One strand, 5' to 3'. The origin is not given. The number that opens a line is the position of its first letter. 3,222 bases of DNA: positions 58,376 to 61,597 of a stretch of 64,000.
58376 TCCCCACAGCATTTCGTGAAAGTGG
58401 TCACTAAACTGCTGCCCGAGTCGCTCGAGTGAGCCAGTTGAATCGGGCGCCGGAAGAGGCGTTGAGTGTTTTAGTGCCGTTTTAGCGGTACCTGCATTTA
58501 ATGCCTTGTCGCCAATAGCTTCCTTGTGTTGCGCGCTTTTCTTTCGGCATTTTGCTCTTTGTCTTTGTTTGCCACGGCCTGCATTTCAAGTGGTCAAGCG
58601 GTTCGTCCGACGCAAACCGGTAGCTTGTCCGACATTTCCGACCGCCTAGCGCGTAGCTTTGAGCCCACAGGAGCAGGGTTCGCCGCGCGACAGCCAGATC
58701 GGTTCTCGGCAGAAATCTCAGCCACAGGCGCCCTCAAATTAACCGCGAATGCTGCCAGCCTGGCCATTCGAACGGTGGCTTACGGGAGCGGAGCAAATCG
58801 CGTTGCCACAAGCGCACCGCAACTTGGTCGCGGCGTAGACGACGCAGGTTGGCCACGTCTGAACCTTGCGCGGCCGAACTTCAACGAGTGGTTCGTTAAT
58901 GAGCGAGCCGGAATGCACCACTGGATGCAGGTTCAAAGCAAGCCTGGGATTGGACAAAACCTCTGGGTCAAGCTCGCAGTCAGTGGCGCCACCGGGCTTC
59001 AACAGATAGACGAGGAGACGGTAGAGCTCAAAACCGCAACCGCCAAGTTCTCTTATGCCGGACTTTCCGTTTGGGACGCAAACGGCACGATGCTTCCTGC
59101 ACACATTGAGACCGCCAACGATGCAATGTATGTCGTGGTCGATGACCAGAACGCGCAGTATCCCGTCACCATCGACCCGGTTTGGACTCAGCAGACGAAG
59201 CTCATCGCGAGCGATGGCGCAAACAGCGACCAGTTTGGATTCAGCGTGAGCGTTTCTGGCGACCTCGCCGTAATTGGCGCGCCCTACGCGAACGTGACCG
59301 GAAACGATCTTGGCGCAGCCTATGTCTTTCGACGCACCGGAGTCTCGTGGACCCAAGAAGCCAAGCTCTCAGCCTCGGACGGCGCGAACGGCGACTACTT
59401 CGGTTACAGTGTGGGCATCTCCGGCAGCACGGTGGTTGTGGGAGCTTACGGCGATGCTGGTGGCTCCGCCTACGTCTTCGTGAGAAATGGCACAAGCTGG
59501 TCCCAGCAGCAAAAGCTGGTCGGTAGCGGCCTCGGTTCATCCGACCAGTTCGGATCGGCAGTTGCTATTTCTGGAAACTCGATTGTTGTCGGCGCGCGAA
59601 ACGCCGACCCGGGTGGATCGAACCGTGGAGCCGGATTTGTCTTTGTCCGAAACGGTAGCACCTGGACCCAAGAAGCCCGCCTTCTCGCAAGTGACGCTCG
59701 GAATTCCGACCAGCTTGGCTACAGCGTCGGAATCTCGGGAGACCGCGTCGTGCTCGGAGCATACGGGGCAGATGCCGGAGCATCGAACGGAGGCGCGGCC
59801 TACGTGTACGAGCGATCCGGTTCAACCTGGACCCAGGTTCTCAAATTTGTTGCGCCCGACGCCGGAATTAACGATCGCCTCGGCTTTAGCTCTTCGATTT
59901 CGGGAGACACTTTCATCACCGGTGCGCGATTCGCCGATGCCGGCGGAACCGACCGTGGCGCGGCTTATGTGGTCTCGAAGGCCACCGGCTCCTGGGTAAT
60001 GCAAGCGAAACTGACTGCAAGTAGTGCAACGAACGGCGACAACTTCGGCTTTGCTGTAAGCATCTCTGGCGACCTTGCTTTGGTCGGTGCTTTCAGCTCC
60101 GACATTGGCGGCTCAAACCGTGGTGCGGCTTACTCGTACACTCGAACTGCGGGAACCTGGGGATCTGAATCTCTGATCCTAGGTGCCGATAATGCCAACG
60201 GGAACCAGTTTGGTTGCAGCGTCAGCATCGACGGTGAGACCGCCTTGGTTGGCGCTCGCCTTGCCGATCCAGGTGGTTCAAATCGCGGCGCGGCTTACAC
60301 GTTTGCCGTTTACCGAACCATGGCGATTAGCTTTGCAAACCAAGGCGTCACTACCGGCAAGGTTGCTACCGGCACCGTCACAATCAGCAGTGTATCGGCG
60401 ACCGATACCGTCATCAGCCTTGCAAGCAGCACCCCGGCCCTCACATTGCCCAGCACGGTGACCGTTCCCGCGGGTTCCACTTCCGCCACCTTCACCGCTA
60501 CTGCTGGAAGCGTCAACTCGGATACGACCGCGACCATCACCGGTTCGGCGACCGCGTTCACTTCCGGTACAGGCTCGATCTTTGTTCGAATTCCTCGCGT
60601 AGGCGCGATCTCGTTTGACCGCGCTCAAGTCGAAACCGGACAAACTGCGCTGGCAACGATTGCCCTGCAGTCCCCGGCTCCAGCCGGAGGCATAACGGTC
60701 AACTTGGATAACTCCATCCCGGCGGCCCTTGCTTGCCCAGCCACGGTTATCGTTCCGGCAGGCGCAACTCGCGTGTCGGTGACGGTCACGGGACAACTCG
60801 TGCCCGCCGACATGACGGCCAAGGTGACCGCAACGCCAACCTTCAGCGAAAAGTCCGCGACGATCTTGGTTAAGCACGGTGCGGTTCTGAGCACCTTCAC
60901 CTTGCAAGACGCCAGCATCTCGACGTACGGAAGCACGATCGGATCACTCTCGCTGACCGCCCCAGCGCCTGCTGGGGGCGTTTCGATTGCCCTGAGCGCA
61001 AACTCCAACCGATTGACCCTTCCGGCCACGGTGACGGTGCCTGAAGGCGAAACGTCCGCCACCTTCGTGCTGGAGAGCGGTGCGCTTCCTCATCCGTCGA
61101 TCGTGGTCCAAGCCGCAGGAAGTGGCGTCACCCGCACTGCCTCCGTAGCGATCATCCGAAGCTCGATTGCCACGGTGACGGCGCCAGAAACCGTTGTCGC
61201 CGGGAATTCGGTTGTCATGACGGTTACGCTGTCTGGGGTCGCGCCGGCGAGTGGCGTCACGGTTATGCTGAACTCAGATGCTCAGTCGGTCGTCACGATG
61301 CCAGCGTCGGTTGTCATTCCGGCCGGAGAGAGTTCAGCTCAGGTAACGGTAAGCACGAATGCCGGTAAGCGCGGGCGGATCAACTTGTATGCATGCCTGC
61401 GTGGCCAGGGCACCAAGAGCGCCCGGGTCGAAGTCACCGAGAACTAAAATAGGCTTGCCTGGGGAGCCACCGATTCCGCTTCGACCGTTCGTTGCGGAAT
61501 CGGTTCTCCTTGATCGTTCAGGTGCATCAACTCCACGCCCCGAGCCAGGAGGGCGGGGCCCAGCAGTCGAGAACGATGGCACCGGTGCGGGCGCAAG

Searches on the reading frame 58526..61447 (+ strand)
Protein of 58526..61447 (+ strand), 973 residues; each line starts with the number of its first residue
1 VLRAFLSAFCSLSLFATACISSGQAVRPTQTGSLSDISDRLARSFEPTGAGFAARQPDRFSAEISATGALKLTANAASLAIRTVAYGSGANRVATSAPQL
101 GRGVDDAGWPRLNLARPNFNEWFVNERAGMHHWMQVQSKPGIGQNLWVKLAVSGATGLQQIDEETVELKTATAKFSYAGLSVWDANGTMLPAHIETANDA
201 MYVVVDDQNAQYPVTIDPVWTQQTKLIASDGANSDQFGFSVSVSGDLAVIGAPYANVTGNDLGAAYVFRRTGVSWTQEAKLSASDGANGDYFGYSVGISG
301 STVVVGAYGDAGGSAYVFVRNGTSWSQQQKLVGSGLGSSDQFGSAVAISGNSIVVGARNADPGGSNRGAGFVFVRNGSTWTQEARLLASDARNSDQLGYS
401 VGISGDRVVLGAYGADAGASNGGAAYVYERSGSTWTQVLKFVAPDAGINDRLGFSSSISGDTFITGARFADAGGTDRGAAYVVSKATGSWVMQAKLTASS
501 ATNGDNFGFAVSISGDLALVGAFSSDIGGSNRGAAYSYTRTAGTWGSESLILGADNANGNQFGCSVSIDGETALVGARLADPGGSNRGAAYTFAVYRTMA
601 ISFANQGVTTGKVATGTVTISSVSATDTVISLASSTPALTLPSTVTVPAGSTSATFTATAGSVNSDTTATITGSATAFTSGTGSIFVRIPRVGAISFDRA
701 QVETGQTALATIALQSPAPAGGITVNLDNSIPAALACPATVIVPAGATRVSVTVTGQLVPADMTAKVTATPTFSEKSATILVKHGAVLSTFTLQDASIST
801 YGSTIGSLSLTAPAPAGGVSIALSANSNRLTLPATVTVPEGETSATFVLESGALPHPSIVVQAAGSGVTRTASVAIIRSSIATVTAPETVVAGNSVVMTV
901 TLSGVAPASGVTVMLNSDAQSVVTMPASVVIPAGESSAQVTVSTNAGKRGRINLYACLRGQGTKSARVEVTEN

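Call 39: search_protein_families(library=pfam, proteins=[window:58526-61447:+])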
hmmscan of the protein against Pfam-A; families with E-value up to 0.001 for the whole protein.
window:58526-61447:+ (973 aa): 2 families
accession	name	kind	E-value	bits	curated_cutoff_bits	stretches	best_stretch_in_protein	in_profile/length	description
PF14312.12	FG-GAP_2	-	3.7e-108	354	23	7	220-268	1-49/49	FG-GAP repeat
PF20082.4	DUF6476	-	0.00014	22.1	24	0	629-662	32-64/91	Family of unknown function (DUF6476)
